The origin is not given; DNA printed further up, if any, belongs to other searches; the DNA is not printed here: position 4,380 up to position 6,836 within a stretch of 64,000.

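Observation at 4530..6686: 718-aa secreted protein: disordered R/T/N/A 19-aa repeats followed by a 550-aa domain with over 35 cysteines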

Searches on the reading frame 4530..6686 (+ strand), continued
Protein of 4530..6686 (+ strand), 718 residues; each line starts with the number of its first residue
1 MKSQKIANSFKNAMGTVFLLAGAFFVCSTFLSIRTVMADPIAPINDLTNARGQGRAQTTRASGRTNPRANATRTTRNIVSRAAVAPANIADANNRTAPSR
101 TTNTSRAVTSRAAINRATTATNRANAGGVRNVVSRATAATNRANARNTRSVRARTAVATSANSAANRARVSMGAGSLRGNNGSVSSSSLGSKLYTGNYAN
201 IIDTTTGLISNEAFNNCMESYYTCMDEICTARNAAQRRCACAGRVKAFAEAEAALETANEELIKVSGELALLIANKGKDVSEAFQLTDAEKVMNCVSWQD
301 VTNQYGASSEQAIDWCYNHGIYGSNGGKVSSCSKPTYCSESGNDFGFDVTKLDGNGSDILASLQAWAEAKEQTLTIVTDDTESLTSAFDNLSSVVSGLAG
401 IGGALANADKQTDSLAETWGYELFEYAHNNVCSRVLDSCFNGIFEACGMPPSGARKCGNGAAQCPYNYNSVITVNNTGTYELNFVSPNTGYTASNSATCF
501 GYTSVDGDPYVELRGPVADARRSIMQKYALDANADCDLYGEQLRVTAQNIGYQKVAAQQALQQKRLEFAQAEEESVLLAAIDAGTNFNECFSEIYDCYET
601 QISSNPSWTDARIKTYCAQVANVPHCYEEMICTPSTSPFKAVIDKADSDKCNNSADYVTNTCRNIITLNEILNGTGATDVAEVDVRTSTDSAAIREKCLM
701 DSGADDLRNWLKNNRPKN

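Call 39: find_related_loci(query=A3, collection=genome_contigs, flank=6000)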
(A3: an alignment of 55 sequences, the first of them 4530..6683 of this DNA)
Query A3 (718 aa) in genome_contigs; peptide patterns used: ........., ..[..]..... (x = any residue, [..] = any of these).
412 stretches matched a pattern; 284 encode a relative of the query (tblastn E <= 1e-3); the best 80 are kept; 80 distinct loci.
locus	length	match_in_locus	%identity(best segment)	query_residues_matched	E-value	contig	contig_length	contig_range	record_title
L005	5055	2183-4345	97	1-718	0e+0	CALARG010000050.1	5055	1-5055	MAG TPA_asm: uncultured Alphaproteobacteria bacterium isolate SRR6425825_bin.15_CONCOCT_v1.1_MAG genome assembly, contig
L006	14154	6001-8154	79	1-717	0e+0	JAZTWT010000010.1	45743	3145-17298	MAG: Candidatus Enterousia sp. isolate T1900045332_YK20190021.MAGScoT_cleanbin_000044 SGB_6541_k141_2640082, whole genom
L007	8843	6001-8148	72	1-710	0e+0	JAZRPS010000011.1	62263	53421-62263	MAG: Candidatus Enterousia sp. isolate T1900045373_YK20190063.MAGScoT_cleanbin_000025 SGB_6863_k141_1618981, whole genom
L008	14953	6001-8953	74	1-717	0e+0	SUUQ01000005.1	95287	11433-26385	MAG: Alphaproteobacteria bacterium isolate SIG50 NODE_5571_length_95287_cov_6.974496, whole genome shotgun sequence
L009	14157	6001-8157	73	1-710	0e+0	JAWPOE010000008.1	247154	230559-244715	MAG: Alphaproteobacteria bacterium isolate KA0040-166 k141_183340, whole genome shotgun sequence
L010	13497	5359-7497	76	1-715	0e+0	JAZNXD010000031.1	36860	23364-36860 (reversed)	MAG: Candidatus Enterousia sp. isolate T1900044780_TS20190246.MAGScoT_cleanbin_000045 SGB_2551_k141_4451438, whole genom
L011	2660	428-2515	71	1-712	0e+0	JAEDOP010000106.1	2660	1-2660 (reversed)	MAG: Alphaproteobacteria bacterium isolate MAG321 NODE_36686_length_2660_cov_3.397313, whole genome shotgun sequence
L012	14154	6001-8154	70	1-711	0e+0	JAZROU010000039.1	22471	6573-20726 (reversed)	MAG: Candidatus Enterousia sp. isolate T1900045388_YK20190078.MAGScoT_cleanbin_000020 SGB_6918_k141_3068132, whole genom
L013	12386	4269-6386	71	1-714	0e+0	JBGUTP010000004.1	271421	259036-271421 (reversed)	MAG: Candidatus Enterousia sp. isolate fecal_MAG_67 fecal_MAG_67_contig_0004, whole genome shotgun sequence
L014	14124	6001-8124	69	1-717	0e+0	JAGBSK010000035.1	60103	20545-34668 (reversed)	MAG: Alphaproteobacteria bacterium isolate RGIG9404 Yak_Cecum-1__c622643, whole genome shotgun sequence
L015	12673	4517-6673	76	1-715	0e+0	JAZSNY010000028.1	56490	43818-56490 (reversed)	MAG: Candidatus Enterousia sp. isolate T1900044549_TS20190015.MAGScoT_cleanbin_000102 SGB_200_k141_2093955, whole genome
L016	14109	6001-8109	69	1-712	0e+0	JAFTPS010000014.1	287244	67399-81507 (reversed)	MAG: Alphaproteobacteria bacterium isolate RGIG4037 Roe_deer_Cecum-5__c5270, whole genome shotgun sequence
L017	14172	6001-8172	68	1-712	0e+0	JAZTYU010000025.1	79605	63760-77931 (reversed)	MAG: Candidatus Enterousia sp. isolate T1900045325_YK20190014.MAGScoT_cleanbin_000039 SGB_6437_k141_252735, whole genome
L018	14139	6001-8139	68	1-717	0e+0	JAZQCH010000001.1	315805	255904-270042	MAG: Candidatus Enterousia sp. isolate T1900044638_TS20190104.MAGScoT_cleanbin_000052 SGB_1211_k141_257354, whole genome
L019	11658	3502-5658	78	1-717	0e+0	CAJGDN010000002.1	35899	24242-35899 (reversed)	MAG: uncultured Alphaproteobacteria bacterium isolate MAG63 genome assembly, contig: k141_4710774_length_35899_cov_11.00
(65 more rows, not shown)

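Call 44: search_protein_families(library=pfam, alignment_id=A3, max_evalue=0.1)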
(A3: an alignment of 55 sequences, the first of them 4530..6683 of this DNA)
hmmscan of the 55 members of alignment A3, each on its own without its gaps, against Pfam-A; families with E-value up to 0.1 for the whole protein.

A. member 1, window:4530-6683:+ (718 aa): 0 families

B. families by the number of members that match (of 55 scanned): 12 families
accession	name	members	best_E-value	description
PF13742.12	tRNA_anti_2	5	0.003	OB-fold nucleic acid binding domain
PF20282.3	CTD6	2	0.018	C-terminal domain 6 of the ABC-three component (ABC-3C) systems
PF22251.1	PFF1_TM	2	0.053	Vacuolar membrane protease, transmembrane domain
PF15950.10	DUF4758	1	0.015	Putative sperm flagellar membrane protein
PF00460.25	Flg_bb_rod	1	0.016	Flagella basal body rod protein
PF10916.13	DUF2712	1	0.018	Protein of unknown function (DUF2712)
PF09164.15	VitD-bind_III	1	0.019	Vitamin D binding protein, domain III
PF13630.11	SdpI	1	0.024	SdpI/YfhL protein family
PF22257.2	GPR128_N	1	0.024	GPR128, N-terminal domain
PF22360.1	SbsC_spectrin-like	1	0.057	SbsC,spectrin-like repeat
PF00578.27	AhpC-TSA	1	0.073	AhpC/TSA family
PF21918.1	cas_Cpf1_2nd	1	0.079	CRISPR-associated endonuclease Cpf1 REC2 domain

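Call 47: fold_search(model_id=the predicted structure, library=viral)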
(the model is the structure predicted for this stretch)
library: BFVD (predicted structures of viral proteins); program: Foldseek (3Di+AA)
matches with E <= 10: 27; with E <= 0.001: 0
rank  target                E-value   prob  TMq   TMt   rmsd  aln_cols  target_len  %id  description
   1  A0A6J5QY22            1.7e-01  0.25  0.10  0.13  55.9       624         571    9  DNA transfer protein [uncultured Caudovirales phage]
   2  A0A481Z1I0            2.9e-01  0.16  0.08  0.06  49.8       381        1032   12  Uncharacterized protein [Mimivirus LCMiAC02]
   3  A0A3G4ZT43            4.4e-01  0.11  0.07  0.08  35.3       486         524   13  Uncharacterized protein [Terrestrivirus sp.]
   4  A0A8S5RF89            4.6e-01  0.12  0.09  0.07  44.0       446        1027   11  Major tail protein [virus sp. ctL1g6]
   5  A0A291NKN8            5.1e-01  0.14  0.08  0.06  53.6       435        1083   10  Tail fiber protein [Salmonella phage SP01]
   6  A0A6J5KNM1            5.3e-01  0.14  0.09  0.11  49.9       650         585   12  Intramolecular chaperone auto-processing domain containing protein [uncultured Caudovirales phage]
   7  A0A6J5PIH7            5.8e-01  0.15  0.09  0.16  55.0       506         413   11  Uncharacterized protein [uncultured Caudovirales phage]
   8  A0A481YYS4            2.2e+00  0.02  0.06  0.05  42.1       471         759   11  Chromosome segregation ATPase [Marseillevirus LCMAC202]
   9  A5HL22                2.6e+00  0.06  0.10  0.17  61.9       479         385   11  PfWMP3_28 [Phormidium phage Pf-WMP3]
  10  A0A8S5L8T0            2.7e+00  0.07  0.08  0.06  42.5       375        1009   14  Tail tape measure protein [Myoviridae sp. ctuYn2]
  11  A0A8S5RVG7            2.7e+00  0.06  0.10  0.10  40.3       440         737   11  STRUCTURAL MAINTENANCE OF CHROMOSOMES PROTEIN [Siphoviridae sp. ctHip2]
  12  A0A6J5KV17            3.0e+00  0.03  0.07  0.13  49.0       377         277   11  Uncharacterized protein [uncultured Caudovirales phage]
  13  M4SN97                3.0e+00  0.02  0.08  0.08  38.8       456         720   11  Putative nucleoside triphosphate hydrolase [Cellulophaga phage phiST]
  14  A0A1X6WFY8            3.1e+00  0.08  0.08  0.20  33.3       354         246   11  (no name in the UniProt tables at hand)
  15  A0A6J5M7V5            3.9e+00  0.02  0.08  0.09  97.0       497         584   12  Uncharacterized protein [uncultured Caudovirales phage]
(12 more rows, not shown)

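Call 49: search_protein_families(library=pfam, proteins=[P0039, P0040, P0104], max_evalue=0.01)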
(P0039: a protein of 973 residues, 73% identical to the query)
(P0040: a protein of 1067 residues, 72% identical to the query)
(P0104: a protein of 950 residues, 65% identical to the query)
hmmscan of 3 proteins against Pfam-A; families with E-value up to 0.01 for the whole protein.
P0039 (973 aa): 1 family
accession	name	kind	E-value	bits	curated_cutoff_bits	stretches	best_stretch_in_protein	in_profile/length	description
PF21671.2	CPL1-like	-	0.0093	16.5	27.4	0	769-817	16-60/60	Protein CPL1-like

P0040 (1067 aa): 0 families

P0104 (950 aa): 0 families

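Call 65: find_homologous_proteins(query=A4, max_evalue=0.001)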
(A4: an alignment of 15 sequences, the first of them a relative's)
Query A4 (15 sequences) (726 aa, profile of the alignment): 1050 proteins with E <= 0.001 among 8000 candidates; the best 120 are listed.
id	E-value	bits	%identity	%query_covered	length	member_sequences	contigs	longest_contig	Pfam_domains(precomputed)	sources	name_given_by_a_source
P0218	3.8e-250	851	50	95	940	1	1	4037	-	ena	-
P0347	4.3e-243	827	51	95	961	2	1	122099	-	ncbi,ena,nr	ncbi:MAG: hypothetical protein FWF97_00885 [Alphaproteobacteria bacterium]|nr:hypothetical protein [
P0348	1.5e-240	819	97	100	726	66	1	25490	-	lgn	-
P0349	1.5e-240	819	91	100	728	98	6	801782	-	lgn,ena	-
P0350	1.5e-238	812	87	99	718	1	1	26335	-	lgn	-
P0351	4.3e-238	811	87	100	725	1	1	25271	-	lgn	-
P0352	4.9e-238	811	86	100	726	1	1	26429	-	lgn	-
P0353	6.3e-238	810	87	99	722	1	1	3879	-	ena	-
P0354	6.4e-238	810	87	100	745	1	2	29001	-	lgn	-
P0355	7.0e-238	810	87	99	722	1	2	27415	-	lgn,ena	-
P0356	7.1e-238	810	87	100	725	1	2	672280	-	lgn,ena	-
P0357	7.3e-238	810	88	100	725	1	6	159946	-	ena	-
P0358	7.4e-238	810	87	100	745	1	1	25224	-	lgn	-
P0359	7.7e-238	810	86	100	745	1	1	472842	-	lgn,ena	-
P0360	7.8e-238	810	87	99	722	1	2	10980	-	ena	-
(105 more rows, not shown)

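Call 86: search_protein_families(library=phrogs, proteins=[window:4530-6683:+, L003:13277-15454:+], max_evalue=0.01)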
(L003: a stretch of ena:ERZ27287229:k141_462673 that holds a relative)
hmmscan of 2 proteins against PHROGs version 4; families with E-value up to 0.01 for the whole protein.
window:4530-6683:+ (718 aa): 0 families

L003:13277-15454:+ (726 aa): 0 families

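Call 87: search_protein_families(library=padloc, proteins=[window:4530-6683:+, L003:13277-15454:+], max_evalue=0.01)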
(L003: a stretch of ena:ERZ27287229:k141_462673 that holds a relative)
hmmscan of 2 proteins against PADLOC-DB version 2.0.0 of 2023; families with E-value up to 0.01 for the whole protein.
window:4530-6683:+ (718 aa): 0 families

L003:13277-15454:+ (726 aa): 1 family
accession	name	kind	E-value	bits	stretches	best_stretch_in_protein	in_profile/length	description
PDLC03977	PD-Lambda-1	-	0.0036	14.3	1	211-320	33-135/496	-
